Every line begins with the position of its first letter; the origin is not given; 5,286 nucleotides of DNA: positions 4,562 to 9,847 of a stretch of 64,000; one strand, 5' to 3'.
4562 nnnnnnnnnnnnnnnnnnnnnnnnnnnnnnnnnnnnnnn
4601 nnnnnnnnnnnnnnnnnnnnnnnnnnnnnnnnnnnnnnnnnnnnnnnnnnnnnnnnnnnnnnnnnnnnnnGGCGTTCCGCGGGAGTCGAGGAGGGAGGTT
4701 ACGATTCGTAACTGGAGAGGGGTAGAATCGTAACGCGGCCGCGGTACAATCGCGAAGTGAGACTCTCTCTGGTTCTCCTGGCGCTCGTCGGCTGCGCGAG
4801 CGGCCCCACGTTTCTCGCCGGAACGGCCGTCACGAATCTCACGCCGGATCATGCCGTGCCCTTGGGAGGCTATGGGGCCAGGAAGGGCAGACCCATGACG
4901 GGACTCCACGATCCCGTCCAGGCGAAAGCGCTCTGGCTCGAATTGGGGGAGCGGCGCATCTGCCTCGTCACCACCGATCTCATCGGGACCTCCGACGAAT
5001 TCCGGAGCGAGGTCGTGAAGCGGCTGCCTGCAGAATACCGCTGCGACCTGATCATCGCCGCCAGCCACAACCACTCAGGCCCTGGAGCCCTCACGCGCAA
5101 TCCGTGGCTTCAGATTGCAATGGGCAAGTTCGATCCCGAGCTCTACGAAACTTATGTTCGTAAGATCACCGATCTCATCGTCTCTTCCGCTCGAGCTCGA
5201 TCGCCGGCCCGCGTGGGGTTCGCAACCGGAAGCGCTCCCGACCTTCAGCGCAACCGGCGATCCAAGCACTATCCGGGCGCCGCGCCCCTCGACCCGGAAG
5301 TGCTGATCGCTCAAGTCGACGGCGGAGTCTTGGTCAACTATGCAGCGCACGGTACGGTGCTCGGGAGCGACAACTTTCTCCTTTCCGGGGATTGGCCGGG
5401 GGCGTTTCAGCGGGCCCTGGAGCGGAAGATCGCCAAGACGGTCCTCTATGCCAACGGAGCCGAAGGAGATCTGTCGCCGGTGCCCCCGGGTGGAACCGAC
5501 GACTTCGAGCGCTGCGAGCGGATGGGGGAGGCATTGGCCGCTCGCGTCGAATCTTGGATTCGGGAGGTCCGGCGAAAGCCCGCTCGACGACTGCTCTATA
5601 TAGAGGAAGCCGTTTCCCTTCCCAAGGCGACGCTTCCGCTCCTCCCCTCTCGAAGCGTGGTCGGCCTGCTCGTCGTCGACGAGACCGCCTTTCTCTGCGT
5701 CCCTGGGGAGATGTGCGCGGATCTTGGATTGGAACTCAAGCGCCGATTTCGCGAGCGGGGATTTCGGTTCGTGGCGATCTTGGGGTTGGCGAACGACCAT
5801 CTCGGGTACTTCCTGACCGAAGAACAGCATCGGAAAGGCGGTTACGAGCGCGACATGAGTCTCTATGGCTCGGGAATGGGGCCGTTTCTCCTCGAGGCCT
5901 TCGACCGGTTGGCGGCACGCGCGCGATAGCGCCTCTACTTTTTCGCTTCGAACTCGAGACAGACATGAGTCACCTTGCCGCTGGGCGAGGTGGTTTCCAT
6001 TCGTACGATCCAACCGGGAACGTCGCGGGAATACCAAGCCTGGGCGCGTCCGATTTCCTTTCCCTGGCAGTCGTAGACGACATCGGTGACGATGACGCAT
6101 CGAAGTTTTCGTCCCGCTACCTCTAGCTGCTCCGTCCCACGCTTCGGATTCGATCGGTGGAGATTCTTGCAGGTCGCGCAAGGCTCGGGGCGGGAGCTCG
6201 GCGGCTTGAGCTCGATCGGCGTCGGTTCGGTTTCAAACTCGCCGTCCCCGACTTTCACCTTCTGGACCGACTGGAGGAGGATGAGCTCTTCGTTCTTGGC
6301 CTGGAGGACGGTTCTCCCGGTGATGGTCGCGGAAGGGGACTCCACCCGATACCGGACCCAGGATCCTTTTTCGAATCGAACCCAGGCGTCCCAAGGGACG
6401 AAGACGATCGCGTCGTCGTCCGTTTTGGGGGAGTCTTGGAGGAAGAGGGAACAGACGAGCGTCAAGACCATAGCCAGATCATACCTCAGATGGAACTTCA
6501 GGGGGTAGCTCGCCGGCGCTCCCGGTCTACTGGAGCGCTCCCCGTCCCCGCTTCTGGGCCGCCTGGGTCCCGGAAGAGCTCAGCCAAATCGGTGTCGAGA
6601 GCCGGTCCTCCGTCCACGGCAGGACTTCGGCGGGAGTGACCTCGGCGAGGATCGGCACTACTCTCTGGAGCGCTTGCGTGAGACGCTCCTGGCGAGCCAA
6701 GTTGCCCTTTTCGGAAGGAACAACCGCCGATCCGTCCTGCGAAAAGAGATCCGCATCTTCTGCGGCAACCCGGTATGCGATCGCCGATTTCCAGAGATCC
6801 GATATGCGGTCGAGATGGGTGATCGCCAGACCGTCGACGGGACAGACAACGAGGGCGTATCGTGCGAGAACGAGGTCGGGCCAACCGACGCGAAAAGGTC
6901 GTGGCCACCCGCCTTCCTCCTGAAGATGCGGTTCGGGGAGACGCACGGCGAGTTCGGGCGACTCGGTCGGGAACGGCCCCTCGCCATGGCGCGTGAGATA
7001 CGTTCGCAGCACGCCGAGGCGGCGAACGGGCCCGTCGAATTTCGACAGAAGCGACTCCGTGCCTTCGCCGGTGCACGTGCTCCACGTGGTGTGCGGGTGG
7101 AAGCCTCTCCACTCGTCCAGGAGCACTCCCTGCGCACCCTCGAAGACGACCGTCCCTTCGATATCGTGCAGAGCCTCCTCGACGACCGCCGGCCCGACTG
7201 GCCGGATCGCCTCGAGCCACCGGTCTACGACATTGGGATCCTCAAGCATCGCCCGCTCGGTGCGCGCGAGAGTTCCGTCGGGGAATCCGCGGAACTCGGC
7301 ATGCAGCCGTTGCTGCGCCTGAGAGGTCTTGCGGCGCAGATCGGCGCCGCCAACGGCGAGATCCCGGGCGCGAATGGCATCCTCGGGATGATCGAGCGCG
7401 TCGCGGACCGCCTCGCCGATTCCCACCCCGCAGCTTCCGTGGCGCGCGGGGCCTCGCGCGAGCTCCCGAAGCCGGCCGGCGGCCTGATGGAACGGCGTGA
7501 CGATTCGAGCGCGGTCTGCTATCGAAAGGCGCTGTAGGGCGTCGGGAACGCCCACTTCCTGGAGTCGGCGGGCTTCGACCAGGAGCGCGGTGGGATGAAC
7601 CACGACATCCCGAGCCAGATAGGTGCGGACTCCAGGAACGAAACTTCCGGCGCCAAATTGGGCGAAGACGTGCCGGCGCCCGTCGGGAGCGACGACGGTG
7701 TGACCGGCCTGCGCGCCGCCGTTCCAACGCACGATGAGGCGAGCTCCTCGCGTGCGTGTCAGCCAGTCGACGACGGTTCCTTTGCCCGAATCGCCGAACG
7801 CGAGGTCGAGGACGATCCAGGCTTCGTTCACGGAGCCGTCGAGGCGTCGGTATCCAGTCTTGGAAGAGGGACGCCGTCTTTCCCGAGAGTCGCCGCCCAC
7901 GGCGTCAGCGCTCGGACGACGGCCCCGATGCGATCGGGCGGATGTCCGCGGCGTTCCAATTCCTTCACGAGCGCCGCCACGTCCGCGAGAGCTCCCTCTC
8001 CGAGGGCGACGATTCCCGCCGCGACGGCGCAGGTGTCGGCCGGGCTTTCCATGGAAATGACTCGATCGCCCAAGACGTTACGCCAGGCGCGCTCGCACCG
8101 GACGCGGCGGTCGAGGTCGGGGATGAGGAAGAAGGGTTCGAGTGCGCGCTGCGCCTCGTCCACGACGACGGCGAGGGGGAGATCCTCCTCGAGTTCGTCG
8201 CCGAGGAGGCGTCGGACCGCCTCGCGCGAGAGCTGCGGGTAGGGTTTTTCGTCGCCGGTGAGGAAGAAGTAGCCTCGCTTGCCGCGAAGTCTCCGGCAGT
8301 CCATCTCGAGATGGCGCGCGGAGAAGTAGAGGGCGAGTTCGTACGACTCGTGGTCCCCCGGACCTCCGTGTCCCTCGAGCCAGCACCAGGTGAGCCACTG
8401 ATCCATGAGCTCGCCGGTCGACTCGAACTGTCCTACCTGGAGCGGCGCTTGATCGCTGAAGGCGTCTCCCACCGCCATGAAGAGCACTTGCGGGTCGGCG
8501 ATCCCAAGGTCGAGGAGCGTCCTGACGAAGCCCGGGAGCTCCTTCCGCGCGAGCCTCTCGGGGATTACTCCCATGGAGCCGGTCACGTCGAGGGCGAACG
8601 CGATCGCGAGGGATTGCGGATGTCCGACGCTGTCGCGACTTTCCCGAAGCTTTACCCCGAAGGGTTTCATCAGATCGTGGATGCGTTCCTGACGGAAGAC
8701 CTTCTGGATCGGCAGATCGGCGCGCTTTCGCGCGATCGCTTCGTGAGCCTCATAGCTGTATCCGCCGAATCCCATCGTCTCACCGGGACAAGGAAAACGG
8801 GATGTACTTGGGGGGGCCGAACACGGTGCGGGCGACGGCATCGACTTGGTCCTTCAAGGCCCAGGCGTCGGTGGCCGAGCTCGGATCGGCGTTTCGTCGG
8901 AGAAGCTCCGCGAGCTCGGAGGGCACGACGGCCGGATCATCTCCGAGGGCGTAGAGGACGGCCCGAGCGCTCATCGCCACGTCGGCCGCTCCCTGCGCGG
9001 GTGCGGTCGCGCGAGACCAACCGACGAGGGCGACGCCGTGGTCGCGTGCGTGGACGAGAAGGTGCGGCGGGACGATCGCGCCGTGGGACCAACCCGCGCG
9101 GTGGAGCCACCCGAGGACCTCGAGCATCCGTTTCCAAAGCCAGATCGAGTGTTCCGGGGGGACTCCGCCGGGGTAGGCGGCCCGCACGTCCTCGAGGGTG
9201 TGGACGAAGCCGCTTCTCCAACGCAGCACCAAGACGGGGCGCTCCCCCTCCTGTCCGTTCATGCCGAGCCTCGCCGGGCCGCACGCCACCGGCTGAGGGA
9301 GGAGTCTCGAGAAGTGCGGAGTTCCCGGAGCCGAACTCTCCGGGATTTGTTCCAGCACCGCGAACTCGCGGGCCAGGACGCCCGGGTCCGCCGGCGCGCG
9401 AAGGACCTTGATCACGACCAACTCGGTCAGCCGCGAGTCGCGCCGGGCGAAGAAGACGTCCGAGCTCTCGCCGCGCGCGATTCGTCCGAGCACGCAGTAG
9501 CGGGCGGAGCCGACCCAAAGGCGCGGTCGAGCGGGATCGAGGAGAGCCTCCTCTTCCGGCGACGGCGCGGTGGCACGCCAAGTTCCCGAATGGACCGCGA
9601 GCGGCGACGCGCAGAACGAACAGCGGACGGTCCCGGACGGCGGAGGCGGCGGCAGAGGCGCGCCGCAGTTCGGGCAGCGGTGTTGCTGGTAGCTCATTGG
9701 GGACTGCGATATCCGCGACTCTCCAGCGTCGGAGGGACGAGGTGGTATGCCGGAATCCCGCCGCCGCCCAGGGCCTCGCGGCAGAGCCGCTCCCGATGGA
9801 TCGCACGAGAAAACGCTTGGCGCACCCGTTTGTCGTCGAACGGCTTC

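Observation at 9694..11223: Naturally circularly permuted OppA-family solute-binding protein with a GSGSG junction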

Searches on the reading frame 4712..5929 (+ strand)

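Call 15: search_protein_families(library=pfam, proteins=[window:4712-5929:+], max_evalue=0.01)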
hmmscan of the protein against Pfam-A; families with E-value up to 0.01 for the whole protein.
window:4712-5929:+ (405 aa): 1 family
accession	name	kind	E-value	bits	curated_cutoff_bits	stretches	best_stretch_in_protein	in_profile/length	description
PF04734.18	Ceramidase_alk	-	1.1e-20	74.3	32.1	1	38-243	5-233/509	Neutral/alkaline non-lysosomal ceramidase, N-terminal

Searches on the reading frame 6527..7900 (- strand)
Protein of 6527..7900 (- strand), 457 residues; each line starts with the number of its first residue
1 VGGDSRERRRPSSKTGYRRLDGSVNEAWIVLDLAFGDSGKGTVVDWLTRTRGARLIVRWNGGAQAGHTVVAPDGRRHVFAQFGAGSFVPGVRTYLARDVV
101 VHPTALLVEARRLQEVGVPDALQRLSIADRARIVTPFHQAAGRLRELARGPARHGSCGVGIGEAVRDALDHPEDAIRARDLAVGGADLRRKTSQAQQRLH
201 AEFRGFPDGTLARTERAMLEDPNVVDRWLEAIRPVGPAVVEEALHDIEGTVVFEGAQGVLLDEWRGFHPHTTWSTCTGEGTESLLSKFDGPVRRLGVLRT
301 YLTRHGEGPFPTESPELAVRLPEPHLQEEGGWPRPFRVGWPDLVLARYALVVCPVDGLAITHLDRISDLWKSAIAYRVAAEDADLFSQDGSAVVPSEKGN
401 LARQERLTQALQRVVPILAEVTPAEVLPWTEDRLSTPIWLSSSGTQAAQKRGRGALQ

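Call 15: search_protein_families(library=pfam, proteins=[window:6527-7900:-], max_evalue=0.01)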
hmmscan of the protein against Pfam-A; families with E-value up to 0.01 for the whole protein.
window:6527-7900:- (457 aa): 1 family
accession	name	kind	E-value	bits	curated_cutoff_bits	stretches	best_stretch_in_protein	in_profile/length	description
PF00709.27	Adenylsucc_synt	-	3.4e-62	211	27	1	29-384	1-349/416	Adenylosuccinate synthetase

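Call 39: search_protein_families(library=ncbifam, proteins=[window:6527-7900:-], max_evalue=0.01)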
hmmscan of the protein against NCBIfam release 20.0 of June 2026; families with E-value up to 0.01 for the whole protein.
window:6527-7900:- (457 aa): 6 families
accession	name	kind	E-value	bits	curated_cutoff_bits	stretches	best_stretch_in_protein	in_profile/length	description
NF002223.0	PRK01117.1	equivalog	2.4e-52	178.2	402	1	27-388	3-359/430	adenylosuccinate synthase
TIGR00184.1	purA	equivalog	6e-45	153.8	395.55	1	29-390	1-357/425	adenylosuccinate synthase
NF010355.0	PRK13783.1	equivalog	3.3e-37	128.6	445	1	29-377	4-336/404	adenylosuccinate synthase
NF010357.0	PRK13785.1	equivalog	3e-26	92.1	700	1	34-375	9-367/455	adenylosuccinate synthase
NF003295.0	PRK04293.1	equivalog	5.4e-24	84.7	368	2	28-168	4-135/337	adenylosuccinate synthetase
NF038379.2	amino_Aden_PurZ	exception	1.4e-11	44.2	300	1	29-278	3-212/293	succino-amino-deoxyadenylate synthase PurZ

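Call 40: search_protein_families(library=padloc, proteins=[window:6527-7900:-], max_evalue=0.01)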
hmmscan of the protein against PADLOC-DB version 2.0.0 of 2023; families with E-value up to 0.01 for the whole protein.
window:6527-7900:- (457 aa): 0 families

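Call 63: search_protein_families(library=phrogs, proteins=[window:6527-7900:-], max_evalue=0.001)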
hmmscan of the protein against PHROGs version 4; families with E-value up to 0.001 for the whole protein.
window:6527-7900:- (457 aa): 1 family
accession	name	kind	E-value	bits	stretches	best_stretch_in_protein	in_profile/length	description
phrog_1211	-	DNA, RNA and nucleotide metabolism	1.4e-73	249.2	1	26-380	3-346/414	2-aminooxy adenylosuccinate synthetase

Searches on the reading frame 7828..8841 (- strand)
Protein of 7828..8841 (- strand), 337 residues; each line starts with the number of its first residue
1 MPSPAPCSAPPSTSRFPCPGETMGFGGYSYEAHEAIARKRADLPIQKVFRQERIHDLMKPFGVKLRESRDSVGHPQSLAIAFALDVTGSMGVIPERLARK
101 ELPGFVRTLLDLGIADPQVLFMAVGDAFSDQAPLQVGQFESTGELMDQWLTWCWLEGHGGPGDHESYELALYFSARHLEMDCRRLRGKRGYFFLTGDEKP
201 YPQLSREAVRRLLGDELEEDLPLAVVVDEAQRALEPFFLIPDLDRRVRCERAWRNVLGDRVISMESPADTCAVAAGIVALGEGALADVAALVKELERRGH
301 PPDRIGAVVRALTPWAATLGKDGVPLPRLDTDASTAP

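Call 15: search_protein_families(library=pfam, proteins=[window:7828-8841:-], max_evalue=0.01)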
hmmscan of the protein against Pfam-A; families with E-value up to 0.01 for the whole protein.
window:7828-8841:- (337 aa): 0 families

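Call 39: search_protein_families(library=ncbifam, proteins=[window:7828-8841:-], max_evalue=0.01)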
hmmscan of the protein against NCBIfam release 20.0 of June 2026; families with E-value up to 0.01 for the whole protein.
window:7828-8841:- (337 aa): 0 families

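Call 40: search_protein_families(library=padloc, proteins=[window:7828-8841:-], max_evalue=0.01)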
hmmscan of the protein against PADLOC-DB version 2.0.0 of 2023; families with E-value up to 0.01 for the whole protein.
window:7828-8841:- (337 aa): 0 families

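Call 61: search_solved_structures(query=window:7828-8841:-, max_evalue=1)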
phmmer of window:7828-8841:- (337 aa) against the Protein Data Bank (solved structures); distinct sequences matched with E-value up to 1: 1.
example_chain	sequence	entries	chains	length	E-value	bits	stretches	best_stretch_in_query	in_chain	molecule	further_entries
3tka_A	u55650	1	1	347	0.23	13.6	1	75-151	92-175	Ribosomal RNA small subunit methyltransferase H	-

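Call 63: search_protein_families(library=phrogs, proteins=[window:7828-8841:-], max_evalue=0.001)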
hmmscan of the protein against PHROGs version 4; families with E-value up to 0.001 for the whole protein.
window:7828-8841:- (337 aa): 1 family
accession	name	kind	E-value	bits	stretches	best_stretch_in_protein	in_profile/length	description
phrog_2971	-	unknown function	6.8e-43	148.2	1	64-301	73-311/352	-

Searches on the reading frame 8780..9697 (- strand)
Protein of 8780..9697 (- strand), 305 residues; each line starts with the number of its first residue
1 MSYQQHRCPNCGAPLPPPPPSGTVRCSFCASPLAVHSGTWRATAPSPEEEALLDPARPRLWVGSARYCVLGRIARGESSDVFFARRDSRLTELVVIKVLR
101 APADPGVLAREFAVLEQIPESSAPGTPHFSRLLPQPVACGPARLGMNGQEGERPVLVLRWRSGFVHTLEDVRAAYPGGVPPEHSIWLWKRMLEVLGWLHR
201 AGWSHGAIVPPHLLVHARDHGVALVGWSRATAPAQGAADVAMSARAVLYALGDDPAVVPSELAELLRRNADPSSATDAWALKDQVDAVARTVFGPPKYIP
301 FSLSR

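Call 15: search_protein_families(library=pfam, proteins=[window:8780-9697:-], max_evalue=0.01)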
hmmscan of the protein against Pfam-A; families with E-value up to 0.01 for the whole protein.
window:8780-9697:- (305 aa): 0 families

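Call 39: search_protein_families(library=ncbifam, proteins=[window:8780-9697:-], max_evalue=0.01)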
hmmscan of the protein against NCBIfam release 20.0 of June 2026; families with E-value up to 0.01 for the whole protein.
window:8780-9697:- (305 aa): 0 families

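Call 40: search_protein_families(library=padloc, proteins=[window:8780-9697:-], max_evalue=0.01)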
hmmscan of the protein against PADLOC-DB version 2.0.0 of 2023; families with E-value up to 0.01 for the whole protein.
window:8780-9697:- (305 aa): 4 families
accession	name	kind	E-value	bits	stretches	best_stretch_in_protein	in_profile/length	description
PDLC04042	PD-T4-6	-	0.00011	19.9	0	148-225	78-151/292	-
PDLC04040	PD-T4-6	-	0.00062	16.6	1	75-244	4-163/547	-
PDLC04053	PD-T4-6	-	0.0011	16.5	0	65-101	9-44/311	-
PDLC04061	PD-T4-6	-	0.0023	15.5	0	62-101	13-51/510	-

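Call 46: find_homologous_proteins(query=window:8780-9697:-, max_evalue=0.00001)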
Query window:8780-9697:- (305 aa): 258 proteins with E <= 0.00001 among 8000 candidates; the best 120 are listed.
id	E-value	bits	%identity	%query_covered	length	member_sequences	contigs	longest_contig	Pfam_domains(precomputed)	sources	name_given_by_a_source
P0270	8.7e-125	434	63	98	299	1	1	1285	-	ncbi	-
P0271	1.9e-111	391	58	99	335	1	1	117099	-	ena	-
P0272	4.6e-110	386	59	99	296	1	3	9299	-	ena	-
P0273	2.9e-109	383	56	99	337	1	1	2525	-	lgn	-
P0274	4.8e-109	383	58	100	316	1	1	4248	-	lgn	-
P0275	2.8e-108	380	57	99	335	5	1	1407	-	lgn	-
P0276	2.7e-107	377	55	99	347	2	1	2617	-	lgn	-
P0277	7.0e-107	376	55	99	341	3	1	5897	-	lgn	-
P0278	5.2e-105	369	53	99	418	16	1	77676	-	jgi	jgi:hypothetical protein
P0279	9.4e-105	369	56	99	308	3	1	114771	-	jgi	jgi:hypothetical protein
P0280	2.3e-104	367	56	99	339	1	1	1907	-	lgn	-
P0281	3.3e-104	367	54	99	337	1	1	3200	-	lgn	-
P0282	4.0e-104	366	56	99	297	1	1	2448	-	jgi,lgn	jgi:hypothetical protein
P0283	1.5e-103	365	54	99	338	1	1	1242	-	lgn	-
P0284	2.6e-103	364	55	98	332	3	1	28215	-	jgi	jgi:hypothetical protein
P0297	5.8e-94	333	53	95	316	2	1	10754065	-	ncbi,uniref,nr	ncbi:hypothetical protein [Sandaracinus amylolyticus]|uniref:hypothetical protein n=1 Tax=Sandaracin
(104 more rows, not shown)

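Call 47: find_encoding_contigs(protein=P0271, flank=8000, max_places=1)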
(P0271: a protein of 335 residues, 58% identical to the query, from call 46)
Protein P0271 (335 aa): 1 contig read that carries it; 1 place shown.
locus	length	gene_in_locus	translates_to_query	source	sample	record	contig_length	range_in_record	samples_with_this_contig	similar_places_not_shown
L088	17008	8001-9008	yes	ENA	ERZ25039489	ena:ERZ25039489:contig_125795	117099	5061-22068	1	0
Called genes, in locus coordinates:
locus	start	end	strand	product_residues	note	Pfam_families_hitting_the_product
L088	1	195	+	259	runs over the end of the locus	PF00561:Abhydrolase_1, PF12146:Hydrolase_4 (faint)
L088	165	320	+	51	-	-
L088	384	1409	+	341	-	-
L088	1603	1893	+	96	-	-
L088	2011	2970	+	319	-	-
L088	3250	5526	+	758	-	PF13598:DUF4139 (weak)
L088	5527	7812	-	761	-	-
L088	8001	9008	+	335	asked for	-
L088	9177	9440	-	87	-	-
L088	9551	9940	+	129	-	-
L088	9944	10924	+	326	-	-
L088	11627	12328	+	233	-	PF00709:Adenylsucc_synt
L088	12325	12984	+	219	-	-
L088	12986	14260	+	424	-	PF03150:CCP_MauG (faint)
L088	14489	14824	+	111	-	-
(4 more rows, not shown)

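Call 48: find_encoding_contigs(protein=P0297, flank=8000, max_places=1)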
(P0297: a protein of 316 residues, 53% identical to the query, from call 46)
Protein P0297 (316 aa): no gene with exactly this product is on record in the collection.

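Call 49: find_encoding_contigs(protein=P0279, flank=8000, max_places=1)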
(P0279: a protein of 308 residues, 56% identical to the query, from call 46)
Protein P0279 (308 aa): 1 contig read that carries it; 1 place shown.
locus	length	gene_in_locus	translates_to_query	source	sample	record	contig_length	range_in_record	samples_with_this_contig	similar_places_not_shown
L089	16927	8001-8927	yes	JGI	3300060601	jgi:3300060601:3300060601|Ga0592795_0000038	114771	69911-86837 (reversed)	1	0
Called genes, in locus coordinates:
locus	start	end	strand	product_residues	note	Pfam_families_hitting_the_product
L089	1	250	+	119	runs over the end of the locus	-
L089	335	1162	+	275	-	-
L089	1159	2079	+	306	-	-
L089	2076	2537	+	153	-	PF01850:PIN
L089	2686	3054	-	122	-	PF00293:NUDIX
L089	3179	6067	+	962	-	-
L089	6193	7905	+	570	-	PF00070:Pyr_redox (faint), PF00743:FMO-like, PF01266:DAO (faint), PF07992:Pyr_redox_2, PF13450:NAD_binding_8 (weak), PF13738:Pyr_redox_3, PF13434:Lys_Orn_oxgnase, PF00743:FMO-like, +2 more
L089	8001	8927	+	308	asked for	-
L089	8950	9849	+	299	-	-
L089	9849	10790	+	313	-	-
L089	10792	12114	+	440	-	PF00709:Adenylsucc_synt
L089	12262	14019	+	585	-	PF00989:PAS, PF08448:PAS_4 (weak), PF13426:PAS_9 (weak), PF00512:HisKA, PF02518:HATPase_c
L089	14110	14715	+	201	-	PF06325:PrmA, PF13489:Methyltransf_23, PF13847:Methyltransf_31 (weak), PF08241:Methyltransf_11 (weak), PF13649:Methyltransf_25 (weak)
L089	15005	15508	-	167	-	PF03692:CxxCxxCC (weak)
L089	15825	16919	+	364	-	-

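Call 62: search_solved_structures(query=window:8780-9697:-, max_evalue=1)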
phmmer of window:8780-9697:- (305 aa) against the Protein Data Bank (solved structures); distinct sequences matched with E-value up to 1: 76 (the best 60 are shown).
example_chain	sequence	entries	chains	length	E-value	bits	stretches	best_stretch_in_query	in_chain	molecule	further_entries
5xvu_A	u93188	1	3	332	0.0081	18.7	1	61-231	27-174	Casein kinase 2, alpha subunit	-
9s7i_A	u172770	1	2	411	0.016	17.7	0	61-142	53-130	Casein kinase II subunit alpha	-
6o6q_A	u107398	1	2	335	0.022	17.3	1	61-120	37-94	Casein kinase 2 catalytic subunit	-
5mov_A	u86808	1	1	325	0.04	16.5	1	61-143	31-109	Casein kinase II subunit alpha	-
7a4q_A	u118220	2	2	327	0.041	16.4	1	61-143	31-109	Casein kinase II subunit alpha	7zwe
5csp_A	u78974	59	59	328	0.041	16.4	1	61-143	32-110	Casein kinase II subunit alpha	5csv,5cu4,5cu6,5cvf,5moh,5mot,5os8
1na7_A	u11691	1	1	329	0.045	16.3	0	61-143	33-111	Casein kinase II, alpha chain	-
5osl_A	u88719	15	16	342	0.046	16.2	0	61-143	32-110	Casein kinase II subunit alpha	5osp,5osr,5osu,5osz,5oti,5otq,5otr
6l21_A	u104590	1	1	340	0.077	15.5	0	61-142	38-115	Casein kinase II subunit alpha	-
4md9_E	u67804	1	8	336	0.08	15.5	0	61-143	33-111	Casein kinase II subunit alpha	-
6q38_A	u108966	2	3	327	0.08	15.5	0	61-143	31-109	Casein kinase II subunit alpha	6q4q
6z19_B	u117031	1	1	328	0.081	15.4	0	61-143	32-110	Casein kinase II subunit alpha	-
3q04_A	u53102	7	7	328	0.081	15.4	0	61-143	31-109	Casein kinase II subunit alpha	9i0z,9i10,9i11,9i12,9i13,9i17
5zn0_A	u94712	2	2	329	0.082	15.4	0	61-143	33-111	Casein kinase II subunit alpha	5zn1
5zn5_A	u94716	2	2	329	0.082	15.4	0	61-143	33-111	Casein kinase II subunit alpha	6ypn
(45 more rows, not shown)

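Call 63: search_protein_families(library=phrogs, proteins=[window:8780-9697:-], max_evalue=0.001)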
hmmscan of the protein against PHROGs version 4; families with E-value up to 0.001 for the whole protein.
window:8780-9697:- (305 aa): 1 family
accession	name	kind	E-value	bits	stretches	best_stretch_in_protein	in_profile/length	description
phrog_3043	-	other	8.2e-11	42.8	1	167-228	187-248/376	kinase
